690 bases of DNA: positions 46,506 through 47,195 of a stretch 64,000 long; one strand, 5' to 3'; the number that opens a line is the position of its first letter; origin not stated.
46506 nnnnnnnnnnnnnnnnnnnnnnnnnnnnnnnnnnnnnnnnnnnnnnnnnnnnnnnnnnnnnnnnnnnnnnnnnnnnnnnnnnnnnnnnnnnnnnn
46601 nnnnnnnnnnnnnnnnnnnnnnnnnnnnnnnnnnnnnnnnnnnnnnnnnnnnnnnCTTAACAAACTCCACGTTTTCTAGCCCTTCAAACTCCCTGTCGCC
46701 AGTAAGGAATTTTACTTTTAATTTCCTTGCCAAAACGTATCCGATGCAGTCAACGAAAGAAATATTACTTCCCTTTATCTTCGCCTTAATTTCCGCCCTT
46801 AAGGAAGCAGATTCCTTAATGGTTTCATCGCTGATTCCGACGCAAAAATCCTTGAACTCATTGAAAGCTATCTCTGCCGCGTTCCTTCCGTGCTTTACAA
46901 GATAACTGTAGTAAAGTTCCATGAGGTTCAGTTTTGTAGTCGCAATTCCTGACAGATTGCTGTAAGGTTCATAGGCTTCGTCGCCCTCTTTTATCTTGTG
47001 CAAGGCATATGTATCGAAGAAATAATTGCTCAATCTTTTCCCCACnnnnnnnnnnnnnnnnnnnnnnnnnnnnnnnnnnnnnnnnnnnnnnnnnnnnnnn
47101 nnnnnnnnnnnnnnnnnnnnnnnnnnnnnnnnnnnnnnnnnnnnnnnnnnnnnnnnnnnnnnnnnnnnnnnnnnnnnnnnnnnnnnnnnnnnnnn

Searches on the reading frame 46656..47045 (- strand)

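Call 72: search_protein_families(library=pfam, proteins=[window:46656-47045:-], max_evalue=0.01)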
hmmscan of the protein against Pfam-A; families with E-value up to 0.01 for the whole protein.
window:46656-47045:- (130 aa): 1 family
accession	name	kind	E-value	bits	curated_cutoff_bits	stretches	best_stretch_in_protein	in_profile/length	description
PF01850.27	PIN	-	2.2e-06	28.7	23.6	1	8-121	1-115/120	PIN domain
